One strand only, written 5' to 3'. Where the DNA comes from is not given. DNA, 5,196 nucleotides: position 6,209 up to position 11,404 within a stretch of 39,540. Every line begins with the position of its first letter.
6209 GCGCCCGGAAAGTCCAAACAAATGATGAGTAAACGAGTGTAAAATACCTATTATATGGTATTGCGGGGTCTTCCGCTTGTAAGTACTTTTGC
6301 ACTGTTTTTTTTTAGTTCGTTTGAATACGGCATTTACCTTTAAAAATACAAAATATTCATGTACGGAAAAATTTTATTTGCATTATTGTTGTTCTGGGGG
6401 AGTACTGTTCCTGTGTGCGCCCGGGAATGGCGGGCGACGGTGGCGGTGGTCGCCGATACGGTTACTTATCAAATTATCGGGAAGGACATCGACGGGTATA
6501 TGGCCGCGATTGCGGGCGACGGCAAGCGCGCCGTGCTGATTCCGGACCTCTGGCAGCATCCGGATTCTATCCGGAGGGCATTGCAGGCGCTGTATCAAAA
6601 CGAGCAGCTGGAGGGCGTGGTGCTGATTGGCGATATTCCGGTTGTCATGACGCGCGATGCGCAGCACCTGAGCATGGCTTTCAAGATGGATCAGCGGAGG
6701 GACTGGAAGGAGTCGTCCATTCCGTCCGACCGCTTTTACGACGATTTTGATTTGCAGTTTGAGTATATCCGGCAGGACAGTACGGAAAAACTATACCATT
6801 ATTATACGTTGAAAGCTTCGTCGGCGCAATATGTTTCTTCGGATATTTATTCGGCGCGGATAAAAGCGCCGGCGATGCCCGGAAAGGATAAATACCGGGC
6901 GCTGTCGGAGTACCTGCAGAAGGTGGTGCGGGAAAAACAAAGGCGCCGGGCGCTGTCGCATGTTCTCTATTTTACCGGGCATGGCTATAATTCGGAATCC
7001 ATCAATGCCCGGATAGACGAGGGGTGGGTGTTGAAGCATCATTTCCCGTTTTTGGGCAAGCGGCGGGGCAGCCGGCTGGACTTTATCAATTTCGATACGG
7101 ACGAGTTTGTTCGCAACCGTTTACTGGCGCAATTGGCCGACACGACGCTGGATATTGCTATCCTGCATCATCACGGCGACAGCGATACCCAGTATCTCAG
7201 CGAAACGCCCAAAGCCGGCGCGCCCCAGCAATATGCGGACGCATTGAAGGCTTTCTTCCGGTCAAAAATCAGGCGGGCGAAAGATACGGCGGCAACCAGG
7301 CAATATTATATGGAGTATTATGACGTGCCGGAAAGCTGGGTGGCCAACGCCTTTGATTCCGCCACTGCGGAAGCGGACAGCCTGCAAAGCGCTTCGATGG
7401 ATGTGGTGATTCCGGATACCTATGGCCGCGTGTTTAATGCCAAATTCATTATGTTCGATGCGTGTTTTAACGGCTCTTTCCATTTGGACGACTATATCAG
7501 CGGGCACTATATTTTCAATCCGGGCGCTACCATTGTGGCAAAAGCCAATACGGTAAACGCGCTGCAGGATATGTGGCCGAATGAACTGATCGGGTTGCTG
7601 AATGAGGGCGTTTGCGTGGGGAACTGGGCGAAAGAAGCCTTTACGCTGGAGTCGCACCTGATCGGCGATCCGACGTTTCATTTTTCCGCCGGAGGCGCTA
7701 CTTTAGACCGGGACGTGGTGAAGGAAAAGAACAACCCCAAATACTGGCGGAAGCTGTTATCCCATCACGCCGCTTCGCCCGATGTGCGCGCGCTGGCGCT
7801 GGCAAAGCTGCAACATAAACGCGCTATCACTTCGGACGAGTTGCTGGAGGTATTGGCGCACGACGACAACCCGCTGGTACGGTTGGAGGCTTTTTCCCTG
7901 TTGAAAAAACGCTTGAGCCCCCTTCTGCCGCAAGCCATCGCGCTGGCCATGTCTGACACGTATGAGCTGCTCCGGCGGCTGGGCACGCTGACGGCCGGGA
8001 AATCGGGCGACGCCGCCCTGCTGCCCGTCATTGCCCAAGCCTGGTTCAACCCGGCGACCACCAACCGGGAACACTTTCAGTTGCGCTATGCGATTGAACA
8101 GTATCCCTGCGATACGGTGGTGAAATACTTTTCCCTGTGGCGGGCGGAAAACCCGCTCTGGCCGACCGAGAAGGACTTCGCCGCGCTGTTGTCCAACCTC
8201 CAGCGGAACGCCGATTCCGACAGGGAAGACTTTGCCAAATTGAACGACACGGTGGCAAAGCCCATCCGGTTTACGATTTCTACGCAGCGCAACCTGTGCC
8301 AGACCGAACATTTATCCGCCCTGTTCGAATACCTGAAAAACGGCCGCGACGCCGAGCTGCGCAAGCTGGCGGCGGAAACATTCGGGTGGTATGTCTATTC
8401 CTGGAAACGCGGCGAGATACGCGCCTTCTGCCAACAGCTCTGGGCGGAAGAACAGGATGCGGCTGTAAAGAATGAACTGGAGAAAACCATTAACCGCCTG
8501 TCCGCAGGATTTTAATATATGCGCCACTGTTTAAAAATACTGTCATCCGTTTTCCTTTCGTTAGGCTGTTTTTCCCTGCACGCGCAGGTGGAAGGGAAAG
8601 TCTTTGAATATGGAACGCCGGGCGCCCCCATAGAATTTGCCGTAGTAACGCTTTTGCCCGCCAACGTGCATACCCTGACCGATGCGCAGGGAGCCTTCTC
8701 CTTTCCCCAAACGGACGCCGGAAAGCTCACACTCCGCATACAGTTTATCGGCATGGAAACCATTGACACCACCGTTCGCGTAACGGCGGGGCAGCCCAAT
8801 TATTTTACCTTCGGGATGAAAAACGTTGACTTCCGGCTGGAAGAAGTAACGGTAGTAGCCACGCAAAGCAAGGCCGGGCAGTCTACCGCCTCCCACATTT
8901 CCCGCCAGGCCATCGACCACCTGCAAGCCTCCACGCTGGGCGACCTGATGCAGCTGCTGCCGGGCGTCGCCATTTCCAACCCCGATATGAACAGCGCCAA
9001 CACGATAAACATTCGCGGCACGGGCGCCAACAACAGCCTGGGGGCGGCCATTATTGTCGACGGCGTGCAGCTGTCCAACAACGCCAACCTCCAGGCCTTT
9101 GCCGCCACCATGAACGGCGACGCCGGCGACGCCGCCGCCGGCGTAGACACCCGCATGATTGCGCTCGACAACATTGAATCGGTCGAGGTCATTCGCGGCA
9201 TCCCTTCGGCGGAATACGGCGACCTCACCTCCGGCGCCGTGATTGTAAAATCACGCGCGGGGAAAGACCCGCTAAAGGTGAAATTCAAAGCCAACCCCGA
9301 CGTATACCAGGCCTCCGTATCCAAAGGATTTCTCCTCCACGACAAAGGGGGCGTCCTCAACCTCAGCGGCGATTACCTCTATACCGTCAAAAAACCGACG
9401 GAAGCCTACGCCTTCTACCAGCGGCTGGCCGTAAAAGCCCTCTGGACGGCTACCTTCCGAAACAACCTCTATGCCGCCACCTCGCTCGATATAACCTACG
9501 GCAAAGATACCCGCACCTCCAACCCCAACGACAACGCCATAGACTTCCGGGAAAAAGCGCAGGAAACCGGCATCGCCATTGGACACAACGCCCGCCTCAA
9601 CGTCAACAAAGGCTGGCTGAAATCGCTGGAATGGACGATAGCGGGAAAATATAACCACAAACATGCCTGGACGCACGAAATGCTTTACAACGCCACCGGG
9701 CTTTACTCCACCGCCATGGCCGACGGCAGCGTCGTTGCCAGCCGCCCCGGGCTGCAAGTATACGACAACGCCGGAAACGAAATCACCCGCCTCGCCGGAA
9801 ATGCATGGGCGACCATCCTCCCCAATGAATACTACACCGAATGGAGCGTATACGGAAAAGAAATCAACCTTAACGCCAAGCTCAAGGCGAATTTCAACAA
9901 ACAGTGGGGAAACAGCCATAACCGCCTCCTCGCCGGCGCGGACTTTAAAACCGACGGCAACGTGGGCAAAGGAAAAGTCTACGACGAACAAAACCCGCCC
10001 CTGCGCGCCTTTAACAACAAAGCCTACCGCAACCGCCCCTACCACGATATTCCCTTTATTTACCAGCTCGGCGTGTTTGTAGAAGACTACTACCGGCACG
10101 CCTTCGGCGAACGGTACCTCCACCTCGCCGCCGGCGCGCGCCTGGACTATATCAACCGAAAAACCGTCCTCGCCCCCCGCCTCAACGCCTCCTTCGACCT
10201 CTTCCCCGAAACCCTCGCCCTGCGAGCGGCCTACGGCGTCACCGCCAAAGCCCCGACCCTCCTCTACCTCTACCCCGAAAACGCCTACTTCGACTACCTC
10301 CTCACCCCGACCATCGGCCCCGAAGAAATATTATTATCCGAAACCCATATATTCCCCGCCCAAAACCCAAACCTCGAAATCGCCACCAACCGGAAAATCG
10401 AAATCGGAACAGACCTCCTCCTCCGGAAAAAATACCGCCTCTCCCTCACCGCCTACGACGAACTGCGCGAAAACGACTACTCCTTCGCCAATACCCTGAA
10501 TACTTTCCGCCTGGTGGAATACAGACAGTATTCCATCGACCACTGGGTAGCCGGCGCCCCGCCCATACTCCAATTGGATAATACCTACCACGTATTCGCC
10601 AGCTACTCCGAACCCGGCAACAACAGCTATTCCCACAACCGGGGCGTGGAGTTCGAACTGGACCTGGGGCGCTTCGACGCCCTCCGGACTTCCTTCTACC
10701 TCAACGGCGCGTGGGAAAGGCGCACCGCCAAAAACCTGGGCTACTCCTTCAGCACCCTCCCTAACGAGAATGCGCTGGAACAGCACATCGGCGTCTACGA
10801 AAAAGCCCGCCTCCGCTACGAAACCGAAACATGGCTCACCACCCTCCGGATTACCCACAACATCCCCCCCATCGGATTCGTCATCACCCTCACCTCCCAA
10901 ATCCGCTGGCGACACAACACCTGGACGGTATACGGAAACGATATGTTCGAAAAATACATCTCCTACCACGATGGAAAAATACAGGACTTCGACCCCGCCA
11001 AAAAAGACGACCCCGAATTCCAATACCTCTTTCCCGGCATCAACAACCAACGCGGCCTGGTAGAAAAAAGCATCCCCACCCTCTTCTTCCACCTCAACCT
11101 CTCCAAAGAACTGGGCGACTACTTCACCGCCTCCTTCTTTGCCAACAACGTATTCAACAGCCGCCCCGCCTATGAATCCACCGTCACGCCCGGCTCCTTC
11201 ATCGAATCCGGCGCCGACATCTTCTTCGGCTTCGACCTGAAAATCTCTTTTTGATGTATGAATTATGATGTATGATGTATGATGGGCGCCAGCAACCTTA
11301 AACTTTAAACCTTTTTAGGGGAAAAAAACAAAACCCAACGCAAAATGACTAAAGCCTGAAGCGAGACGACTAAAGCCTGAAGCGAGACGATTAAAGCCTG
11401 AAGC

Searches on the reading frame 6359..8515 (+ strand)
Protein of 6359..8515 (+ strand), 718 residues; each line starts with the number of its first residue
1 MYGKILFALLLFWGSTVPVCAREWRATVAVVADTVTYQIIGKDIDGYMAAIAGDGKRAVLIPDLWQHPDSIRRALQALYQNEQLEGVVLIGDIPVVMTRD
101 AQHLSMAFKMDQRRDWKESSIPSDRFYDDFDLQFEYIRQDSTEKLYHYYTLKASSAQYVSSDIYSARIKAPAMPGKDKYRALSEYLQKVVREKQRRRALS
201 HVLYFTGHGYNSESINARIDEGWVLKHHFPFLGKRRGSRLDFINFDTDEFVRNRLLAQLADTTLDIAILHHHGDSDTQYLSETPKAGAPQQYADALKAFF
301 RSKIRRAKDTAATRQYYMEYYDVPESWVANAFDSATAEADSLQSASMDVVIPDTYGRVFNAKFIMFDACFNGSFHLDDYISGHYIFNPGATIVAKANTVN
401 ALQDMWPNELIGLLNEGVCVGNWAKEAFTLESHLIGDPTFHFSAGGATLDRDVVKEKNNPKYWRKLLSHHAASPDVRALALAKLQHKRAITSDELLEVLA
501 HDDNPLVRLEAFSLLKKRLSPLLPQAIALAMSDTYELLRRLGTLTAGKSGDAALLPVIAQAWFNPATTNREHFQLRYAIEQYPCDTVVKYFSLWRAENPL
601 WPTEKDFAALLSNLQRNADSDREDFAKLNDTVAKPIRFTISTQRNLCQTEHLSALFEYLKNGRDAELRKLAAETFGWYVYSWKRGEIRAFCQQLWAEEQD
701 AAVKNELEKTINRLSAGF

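Call 55: search_protein_families(library=pfam, proteins=[window:6359-8515:+], max_evalue=0.001)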
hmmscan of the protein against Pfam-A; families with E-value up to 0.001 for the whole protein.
window:6359-8515:+ (718 aa): 1 family
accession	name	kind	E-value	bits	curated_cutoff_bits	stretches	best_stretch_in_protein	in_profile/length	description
PF13646.12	HEAT_2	-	5.1e-05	23.9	27.7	0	493-561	2-70/88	HEAT repeats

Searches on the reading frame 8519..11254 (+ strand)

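Call 55: search_protein_families(library=pfam, proteins=[window:8519-11254:+], max_evalue=0.001)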
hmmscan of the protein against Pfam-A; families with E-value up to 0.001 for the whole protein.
window:8519-11254:+ (911 aa): 3 families
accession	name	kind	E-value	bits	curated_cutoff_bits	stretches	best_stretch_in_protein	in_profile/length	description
PF07715.20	Plug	-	2.8e-17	63.6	23.9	1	122-241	7-107/107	TonB-dependent Receptor Plug Domain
PF13715.12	CarbopepD_reg_2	-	8.7e-14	51.8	32.2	1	24-112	1-88/88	CarboxypepD_reg-like domain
PF13620.12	CarboxypepD_reg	-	1.3e-11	45.1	32.3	1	24-100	2-81/82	Carboxypeptidase regulatory-like domain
